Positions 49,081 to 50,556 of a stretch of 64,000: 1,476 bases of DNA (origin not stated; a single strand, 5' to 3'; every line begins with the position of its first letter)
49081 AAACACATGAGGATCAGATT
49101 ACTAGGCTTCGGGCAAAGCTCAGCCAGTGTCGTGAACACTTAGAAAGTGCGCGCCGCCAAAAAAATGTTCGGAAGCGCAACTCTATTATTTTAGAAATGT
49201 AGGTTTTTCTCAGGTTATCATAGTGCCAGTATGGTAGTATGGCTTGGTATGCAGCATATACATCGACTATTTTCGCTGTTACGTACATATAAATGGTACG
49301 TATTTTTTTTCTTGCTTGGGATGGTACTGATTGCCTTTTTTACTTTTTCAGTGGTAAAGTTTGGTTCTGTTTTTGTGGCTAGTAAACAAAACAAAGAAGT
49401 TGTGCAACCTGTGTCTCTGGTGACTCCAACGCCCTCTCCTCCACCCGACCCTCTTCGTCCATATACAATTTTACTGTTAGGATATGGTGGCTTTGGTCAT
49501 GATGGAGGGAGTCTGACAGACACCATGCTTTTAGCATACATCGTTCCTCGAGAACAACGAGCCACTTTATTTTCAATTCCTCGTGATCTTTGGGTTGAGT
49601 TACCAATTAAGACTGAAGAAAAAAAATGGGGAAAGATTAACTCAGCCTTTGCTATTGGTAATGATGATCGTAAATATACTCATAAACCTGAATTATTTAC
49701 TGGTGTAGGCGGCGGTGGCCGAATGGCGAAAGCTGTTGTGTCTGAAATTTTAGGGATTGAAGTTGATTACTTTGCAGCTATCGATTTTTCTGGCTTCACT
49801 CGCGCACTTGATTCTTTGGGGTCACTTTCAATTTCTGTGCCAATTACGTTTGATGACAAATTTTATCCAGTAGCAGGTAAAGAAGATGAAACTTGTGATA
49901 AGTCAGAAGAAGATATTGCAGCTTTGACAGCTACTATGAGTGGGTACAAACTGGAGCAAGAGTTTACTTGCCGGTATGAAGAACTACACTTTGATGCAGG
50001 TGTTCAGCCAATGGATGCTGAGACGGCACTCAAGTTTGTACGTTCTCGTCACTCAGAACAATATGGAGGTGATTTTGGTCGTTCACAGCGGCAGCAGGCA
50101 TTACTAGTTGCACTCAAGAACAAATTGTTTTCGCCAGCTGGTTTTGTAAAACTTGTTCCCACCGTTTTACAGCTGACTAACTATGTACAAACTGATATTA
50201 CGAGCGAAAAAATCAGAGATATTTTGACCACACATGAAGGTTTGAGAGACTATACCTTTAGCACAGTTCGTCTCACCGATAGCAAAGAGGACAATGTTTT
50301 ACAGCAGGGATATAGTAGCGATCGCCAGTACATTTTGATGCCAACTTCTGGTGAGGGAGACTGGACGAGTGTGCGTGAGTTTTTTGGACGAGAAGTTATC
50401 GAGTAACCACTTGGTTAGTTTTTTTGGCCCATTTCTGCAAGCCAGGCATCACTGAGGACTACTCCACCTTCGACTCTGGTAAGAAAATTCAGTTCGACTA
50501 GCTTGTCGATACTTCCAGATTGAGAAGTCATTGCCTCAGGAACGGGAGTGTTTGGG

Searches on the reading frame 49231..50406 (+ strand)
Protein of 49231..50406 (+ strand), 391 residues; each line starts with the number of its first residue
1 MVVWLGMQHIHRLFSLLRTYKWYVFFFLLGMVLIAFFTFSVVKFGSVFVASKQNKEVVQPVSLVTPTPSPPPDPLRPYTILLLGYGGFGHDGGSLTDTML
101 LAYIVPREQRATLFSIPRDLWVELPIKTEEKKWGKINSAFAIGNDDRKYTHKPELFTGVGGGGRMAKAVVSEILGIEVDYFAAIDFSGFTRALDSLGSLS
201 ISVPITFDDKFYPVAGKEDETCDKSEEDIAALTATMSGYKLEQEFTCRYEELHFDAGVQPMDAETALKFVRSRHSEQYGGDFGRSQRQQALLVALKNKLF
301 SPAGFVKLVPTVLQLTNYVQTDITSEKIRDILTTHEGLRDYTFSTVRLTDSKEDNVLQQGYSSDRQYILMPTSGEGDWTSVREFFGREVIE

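Call 31: search_protein_families(library=ncbifam, proteins=[window:49231-50406:+], max_evalue=0.00001)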
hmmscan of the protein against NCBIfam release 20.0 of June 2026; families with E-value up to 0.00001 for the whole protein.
window:49231-50406:+ (391 aa): 4 families
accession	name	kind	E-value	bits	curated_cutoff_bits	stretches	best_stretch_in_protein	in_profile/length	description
TIGR00350.1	lytR_cpsA_psr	domain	1.6e-26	93.4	62.3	2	95-210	2-99/152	LCP family glycopolymer transferase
NF006897.1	PRK09379.1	equivalog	2.9e-21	76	441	2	233-336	153-255/298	polyisoprenyl-teichoic acid--peptidoglycan teichoic acid transferase TagU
NF051849.1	LCP_trans_Cps2A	equivalog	1.8e-15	57.1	650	1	242-334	329-420/477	LCP family glycopolymer transferase CpsA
NF047591.1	ligase_LytR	equivalog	1.6e-13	50.7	450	1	77-208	57-175/336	glycopolymer--peptidoglycan transferase LytR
